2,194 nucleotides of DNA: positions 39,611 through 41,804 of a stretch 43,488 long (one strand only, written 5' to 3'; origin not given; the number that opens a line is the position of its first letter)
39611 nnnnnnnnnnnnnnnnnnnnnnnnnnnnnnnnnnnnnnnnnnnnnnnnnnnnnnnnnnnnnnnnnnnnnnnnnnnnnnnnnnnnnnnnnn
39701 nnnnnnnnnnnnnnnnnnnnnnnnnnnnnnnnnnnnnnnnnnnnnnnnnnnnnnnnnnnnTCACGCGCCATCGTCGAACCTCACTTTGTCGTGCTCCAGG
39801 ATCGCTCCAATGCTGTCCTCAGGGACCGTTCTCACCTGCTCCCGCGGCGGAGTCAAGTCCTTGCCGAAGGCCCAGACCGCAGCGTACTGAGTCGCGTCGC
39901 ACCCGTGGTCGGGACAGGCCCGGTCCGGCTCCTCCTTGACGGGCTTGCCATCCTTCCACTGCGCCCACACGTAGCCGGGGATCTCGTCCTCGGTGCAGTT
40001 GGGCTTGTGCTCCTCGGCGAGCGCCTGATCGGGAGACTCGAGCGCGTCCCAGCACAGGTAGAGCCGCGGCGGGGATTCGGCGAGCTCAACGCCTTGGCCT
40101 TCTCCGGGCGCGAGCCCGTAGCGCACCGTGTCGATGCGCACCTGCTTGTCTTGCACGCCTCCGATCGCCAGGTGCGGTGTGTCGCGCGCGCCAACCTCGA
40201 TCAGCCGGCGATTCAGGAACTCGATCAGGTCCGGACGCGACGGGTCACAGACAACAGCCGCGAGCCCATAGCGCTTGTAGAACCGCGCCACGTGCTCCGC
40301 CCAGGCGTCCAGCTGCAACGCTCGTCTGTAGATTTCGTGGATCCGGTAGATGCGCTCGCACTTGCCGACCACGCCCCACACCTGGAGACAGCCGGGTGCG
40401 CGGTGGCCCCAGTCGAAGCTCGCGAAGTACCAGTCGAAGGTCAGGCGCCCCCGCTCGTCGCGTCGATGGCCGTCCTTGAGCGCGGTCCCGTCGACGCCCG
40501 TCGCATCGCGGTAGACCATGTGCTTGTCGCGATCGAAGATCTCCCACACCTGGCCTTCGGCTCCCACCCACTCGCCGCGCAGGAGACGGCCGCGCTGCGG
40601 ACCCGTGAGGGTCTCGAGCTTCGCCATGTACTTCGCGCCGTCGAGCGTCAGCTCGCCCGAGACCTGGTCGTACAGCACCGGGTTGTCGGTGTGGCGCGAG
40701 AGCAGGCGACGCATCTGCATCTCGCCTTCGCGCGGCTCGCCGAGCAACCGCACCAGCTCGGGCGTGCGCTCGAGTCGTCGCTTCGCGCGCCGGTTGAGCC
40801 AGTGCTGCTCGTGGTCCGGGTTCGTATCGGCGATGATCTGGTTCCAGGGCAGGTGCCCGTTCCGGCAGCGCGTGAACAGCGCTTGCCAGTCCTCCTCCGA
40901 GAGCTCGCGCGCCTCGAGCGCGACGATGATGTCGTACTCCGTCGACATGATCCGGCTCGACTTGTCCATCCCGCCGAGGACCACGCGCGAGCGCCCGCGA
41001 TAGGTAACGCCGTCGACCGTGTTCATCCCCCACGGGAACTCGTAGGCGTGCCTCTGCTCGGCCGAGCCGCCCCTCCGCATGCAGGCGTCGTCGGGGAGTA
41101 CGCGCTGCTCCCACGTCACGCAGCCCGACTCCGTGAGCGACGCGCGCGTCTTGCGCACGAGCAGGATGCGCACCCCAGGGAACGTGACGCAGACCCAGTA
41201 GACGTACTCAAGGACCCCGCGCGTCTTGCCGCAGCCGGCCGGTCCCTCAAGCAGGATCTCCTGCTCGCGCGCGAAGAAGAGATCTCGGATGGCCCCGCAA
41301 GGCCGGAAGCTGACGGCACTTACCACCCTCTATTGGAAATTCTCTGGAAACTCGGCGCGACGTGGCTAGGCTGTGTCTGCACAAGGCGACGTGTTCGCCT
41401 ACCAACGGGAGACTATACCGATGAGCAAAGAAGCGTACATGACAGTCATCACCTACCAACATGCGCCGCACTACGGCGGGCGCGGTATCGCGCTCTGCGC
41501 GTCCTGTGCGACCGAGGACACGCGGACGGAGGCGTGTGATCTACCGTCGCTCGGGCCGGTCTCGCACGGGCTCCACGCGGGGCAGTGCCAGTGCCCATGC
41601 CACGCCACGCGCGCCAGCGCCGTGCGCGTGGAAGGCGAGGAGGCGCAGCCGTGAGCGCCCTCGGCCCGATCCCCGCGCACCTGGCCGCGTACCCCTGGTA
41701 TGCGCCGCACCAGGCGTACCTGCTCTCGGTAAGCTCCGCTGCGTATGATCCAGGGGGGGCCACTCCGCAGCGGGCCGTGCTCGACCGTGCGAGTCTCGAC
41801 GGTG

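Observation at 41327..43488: Opposite-strand moron between terS and terL carrying a five-gene cassette built around two tandem pentapeptide-repeat proteins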

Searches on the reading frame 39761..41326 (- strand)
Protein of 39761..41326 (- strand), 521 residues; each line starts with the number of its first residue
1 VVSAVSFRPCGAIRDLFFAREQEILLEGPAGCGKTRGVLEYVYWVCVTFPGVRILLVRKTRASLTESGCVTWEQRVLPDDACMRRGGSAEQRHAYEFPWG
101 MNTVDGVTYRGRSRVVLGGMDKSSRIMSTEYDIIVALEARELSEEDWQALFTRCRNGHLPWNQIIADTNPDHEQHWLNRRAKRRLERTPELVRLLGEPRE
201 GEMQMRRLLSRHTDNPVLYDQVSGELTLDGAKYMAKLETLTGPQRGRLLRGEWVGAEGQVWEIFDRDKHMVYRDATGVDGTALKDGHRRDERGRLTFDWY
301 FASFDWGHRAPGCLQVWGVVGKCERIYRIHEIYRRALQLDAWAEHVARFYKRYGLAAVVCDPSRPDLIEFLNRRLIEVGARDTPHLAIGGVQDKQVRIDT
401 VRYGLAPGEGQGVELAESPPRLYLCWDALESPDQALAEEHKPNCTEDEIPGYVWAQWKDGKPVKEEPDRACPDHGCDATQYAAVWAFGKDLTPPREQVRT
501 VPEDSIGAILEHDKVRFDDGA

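Call 7: search_dna_similar(query=window:39761-41326:-, collection=phages, mode=protein, max_rows=25)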
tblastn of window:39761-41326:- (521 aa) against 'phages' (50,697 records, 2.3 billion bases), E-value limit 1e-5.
Records with a match: 79; places in all: 79; records where one place covers at least 80% of the query: 25.
Best place of each record, by identity: <60% 79.
By first word of the organism name: Staphylococcus 42; Streptomyces 16; Haloarcula 8; Lactococcus 6; Halovirus 2; Leptospira 2; Thermobifida 1; Microbacterium 1; Dulem 1.
By host as written in the record: Staphylococcus aureus 20; Haloarcula californiae 7; - 7; Streptomyces griseus subsp. griseus ATCC 10137 6; Streptomyces griseus ATCC 10137 5; Haloarcula vallismortis 3; Streptomyces avermitilis ATCC 31267 2; Lactococcus lactis 2; and 22 more.
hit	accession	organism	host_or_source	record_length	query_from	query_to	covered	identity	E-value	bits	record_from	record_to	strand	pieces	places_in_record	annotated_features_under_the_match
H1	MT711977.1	Streptomyces phage Dagobah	Streptomyces coelicolor M600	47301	7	501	95%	34.7%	4e-65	235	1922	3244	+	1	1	terminase large subunit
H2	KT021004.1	Thermobifida phage P1312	Thermobifida fusca NTU22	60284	6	498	95%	32.9%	1e-53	201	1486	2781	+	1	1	terminase large subunit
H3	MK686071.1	Streptomyces phage Mischief19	Streptomyces mirabilis NRRL B-2400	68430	7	494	94%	29.7%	7e-41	163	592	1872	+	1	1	2: terminase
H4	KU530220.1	Streptomyces phage Xkcd426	Streptomyces griseus subsp. griseus ...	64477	6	482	92%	29.3%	7e-40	160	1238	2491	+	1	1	terminase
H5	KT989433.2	Streptomyces phage phiSAJS1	Streptomyces avermitilis ATCC 31267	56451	2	482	92%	28.1%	3e-38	155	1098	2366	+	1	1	terminase large subunit | hypothetical protein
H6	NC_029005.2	Streptomyces phage phiSAJS1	Streptomyces avermitilis ATCC 31267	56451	2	482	92%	28.1%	3e-38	155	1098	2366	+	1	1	terminase large subunit | Rnase E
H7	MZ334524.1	Haloarcula virus HCTV-16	Haloarcula californiae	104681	3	481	92%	27.4%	5e-21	103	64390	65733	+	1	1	terminase large subunit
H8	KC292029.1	Haloarcula californiae tailed virus 1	Haloarcula californiae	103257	3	481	92%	27.4%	5e-20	100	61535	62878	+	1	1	104: terminase large subunit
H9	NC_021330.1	Haloarcula californiae tailed virus 1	Haloarcula californiae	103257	3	481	92%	27.4%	5e-20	100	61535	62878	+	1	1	104: terminase large subunit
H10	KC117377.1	Haloarcula vallismortis tailed virus 1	Haloarcula vallismortis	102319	3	481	92%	27.2%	3e-20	100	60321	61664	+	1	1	110: terminase large subunit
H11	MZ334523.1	Haloarcula virus HVTV-2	Haloarcula vallismortis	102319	3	481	92%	27.2%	3e-20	100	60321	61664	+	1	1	terminase large subunit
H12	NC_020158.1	Haloarcula vallismortis tailed virus 1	Haloarcula vallismortis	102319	3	481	92%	27.2%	3e-20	100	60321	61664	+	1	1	110: terminase large subunit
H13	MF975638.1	Streptomyces phage Abt2graduatex2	Streptomyces griseus ATCC 10137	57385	2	482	92%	27.0%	6e-32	137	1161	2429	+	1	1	terminase | hypothetical protein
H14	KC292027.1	Halovirus HCTV-5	Haloarcula californiae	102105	3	481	92%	26.7%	2e-19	98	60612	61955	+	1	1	105: terminase large subunit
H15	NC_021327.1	Halovirus HCTV-5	Haloarcula californiae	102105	3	481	92%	26.7%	2e-19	98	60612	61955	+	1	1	105: terminase large subunit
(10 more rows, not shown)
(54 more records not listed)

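Call 8: search_protein_families(library=pfam, proteins=[window:39761-41326:-], max_evalue=0.01)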
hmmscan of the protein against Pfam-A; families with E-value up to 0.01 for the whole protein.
window:39761-41326:- (521 aa): 2 families
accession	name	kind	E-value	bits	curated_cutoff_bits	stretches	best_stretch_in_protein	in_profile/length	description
PF04466.19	Terminase_3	-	1.6e-05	25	23.2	1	113-181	80-148/201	Phage terminase large subunit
PF03237.21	Terminase_6N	-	2e-05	24.8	22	1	26-265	2-212/215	Terminase large subunit, T4likevirus-type, N-terminal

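Call 11: find_related_loci(query=window:39761-41326:-, collection=viral_contigs, flank=10000)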
Query window:39761-41326:- (521 aa) in viral_contigs; peptide patterns used: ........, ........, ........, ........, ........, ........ (x = any residue, [..] = any of these).
1 stretches matched a pattern, but none encodes a relative of the query by tblastn (E <= 1e-3).

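Call 32: find_homologous_proteins(query=window:39761-41326:-, max_evalue=1e-30)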
Query window:39761-41326:- (521 aa): 286 proteins with E <= 1e-30 among 8000 candidates; the best 120 are listed.
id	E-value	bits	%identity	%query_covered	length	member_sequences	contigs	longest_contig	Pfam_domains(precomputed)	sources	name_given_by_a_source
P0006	0.0e+0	1236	100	100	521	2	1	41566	PF04466.20,PF03237.22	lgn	-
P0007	8.9e-246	835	68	100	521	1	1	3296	-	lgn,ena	-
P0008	1.3e-193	663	57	100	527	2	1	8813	PF04466.20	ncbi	-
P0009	1.3e-190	653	55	99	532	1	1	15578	-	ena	-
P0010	2.8e-186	638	54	100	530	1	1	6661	-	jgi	jgi:hypothetical protein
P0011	4.4e-175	601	53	99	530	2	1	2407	-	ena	-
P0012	5.4e-174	598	53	100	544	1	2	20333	PF04466.20,PF03237.22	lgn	-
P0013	5.1e-164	565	50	99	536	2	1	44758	-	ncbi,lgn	-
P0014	1.5e-149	517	48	99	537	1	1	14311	-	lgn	-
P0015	7.5e-142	492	48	99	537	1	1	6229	PF03237.22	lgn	-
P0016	3.5e-117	410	42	99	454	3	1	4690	PF04466.20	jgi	-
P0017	6.9e-109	383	43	98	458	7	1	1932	PF04466.20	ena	-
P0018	4.3e-105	370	42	98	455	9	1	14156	PF04466.20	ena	-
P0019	1.1e-104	369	42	98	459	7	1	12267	PF04466.20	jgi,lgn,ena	-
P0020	1.7e-103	365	41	98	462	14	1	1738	PF04466.20,PF03237.22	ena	-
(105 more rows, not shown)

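Call 33: find_encoding_contigs(protein=P0006, flank=10000)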
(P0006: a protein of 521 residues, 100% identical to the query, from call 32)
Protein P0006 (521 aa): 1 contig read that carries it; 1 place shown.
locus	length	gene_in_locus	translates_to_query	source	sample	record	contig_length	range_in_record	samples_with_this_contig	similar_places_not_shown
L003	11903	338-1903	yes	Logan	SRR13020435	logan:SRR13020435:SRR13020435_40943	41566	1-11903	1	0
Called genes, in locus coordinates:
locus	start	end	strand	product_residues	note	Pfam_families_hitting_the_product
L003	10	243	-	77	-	-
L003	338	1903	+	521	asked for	PF03237:Terminase_6N (faint), PF04466:Terminase_3 (faint)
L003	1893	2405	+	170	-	-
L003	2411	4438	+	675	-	-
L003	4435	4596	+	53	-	-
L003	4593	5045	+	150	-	-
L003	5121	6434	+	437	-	-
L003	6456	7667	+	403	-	-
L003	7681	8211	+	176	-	-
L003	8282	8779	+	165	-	-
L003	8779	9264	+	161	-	-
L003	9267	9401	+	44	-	-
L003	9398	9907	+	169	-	-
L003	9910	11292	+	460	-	-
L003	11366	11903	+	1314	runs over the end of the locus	-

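Call 34: find_encoding_contigs(protein=P0013, flank=10000)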
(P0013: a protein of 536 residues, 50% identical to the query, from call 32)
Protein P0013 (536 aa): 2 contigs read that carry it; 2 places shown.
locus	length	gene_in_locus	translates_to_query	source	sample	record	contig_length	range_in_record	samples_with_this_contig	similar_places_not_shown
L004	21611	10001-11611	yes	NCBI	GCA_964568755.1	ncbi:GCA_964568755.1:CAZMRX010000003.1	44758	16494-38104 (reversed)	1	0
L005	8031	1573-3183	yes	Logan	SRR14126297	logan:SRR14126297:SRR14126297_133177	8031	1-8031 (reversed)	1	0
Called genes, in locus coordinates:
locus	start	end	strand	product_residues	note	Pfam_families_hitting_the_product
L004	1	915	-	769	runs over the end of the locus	-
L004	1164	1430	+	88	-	-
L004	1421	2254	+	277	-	PF12684:DUF3799, PF12705:PDDEXK_1 (weak)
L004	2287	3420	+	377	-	-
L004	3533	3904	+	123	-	-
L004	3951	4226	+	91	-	-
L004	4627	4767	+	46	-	-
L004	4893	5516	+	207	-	-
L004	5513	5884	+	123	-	-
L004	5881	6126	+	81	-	-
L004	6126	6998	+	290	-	-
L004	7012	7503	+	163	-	-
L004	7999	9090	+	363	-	-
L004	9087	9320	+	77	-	-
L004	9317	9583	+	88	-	-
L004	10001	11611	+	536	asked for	-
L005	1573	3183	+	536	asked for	-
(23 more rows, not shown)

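Call 35: find_encoding_contigs(protein=P0009, flank=10000)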
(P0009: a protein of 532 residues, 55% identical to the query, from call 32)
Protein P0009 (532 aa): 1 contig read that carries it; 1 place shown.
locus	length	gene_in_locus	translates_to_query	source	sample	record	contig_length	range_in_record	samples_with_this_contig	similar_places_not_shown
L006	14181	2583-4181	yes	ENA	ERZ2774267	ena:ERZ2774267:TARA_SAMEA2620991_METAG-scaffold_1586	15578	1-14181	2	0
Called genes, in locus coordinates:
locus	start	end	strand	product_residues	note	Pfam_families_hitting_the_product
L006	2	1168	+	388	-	?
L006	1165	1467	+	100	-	-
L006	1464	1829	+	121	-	-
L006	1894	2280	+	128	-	-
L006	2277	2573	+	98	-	-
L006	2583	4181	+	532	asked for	-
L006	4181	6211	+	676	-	-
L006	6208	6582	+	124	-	-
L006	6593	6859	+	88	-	-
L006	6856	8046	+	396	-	-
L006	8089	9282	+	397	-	-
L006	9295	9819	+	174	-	-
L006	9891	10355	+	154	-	-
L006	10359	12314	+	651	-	-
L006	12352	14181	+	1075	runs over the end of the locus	?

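Call 36: find_encoding_contigs(protein=P0012, flank=10000)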
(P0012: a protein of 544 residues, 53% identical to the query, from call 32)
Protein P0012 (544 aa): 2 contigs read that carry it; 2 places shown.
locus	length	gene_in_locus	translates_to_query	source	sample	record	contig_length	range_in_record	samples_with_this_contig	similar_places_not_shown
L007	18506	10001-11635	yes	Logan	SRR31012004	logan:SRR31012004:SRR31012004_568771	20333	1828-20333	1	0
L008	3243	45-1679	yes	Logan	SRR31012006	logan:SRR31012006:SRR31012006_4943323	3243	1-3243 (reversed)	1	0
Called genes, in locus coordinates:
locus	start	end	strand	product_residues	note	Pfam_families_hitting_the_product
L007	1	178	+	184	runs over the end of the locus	-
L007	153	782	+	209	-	-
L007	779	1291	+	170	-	-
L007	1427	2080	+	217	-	PF13384:HTH_23 (weak)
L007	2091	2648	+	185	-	PF17720:RLIG1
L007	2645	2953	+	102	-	-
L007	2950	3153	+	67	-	-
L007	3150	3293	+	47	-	-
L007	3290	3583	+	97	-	-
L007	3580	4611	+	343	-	-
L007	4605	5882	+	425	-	-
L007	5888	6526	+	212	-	-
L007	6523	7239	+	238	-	-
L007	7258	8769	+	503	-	-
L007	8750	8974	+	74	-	-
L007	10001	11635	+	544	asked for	PF03237:Terminase_6N (faint), PF04466:Terminase_3 (weak)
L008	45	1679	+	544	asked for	PF03237:Terminase_6N (faint), PF04466:Terminase_3 (weak)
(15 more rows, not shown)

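Call 37: find_encoding_contigs(protein=P0008, flank=10000)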
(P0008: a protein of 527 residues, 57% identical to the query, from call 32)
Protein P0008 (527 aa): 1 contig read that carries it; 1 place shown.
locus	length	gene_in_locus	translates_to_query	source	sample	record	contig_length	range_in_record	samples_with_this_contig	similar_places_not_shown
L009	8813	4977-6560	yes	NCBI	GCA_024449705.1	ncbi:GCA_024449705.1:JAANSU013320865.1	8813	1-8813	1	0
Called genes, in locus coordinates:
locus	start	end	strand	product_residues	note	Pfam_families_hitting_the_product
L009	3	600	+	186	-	?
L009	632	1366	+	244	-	-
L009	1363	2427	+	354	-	-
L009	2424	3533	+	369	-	-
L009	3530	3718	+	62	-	-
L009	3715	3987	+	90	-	-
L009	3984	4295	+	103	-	-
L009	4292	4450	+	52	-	-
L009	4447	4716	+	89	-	-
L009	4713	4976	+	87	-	-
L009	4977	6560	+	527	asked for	PF04466:Terminase_3 (faint)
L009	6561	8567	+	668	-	-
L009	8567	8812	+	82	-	?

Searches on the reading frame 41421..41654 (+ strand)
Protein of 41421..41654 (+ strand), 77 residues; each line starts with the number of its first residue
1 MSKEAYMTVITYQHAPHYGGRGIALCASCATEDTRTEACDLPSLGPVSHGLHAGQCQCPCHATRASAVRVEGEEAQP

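Call 8: search_protein_families(library=pfam, proteins=[window:41421-41651:+], max_evalue=0.01)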
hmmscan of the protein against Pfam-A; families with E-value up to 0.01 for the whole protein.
window:41421-41651:+ (77 aa): 0 families

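Call 25: search_protein_families(library=phrogs, proteins=[window:41421-41651:+], max_evalue=0.01)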
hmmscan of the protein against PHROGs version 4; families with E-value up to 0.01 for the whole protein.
window:41421-41651:+ (77 aa): 0 families

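Call 47: search_protein_families(library=padloc, proteins=[window:41421-41651:+], max_evalue=0.01)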
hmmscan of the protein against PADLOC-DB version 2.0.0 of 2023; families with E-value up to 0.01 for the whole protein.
window:41421-41651:+ (77 aa): 0 families

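Call 48: search_protein_families(library=ncbifam, proteins=[window:41421-41651:+], max_evalue=0.01)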
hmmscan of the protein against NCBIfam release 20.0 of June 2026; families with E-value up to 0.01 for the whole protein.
window:41421-41651:+ (77 aa): 0 families

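Call 82: find_encoding_contigs(protein=window:41421-41654:+, flank=3000)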
Protein window:41421-41654:+ (77 aa): 2 contigs read that carry it; 1 place shown.
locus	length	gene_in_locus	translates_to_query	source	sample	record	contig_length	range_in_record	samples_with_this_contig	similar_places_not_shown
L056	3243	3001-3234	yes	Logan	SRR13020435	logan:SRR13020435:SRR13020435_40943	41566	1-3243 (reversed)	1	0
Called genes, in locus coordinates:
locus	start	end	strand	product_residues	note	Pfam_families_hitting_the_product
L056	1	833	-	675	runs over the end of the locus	-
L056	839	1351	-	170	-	-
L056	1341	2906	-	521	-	PF03237:Terminase_6N (faint), PF04466:Terminase_3 (faint)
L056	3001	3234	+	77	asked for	-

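Call 89: search_solved_structures(query=window:41421-41651:+, max_evalue=5)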
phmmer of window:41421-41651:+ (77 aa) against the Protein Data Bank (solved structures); distinct sequences matched with E-value up to 5: 1.
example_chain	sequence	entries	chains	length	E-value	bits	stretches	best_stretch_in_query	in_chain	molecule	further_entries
1pyt_C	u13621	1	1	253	0.12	16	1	3-54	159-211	PROPROTEINASE E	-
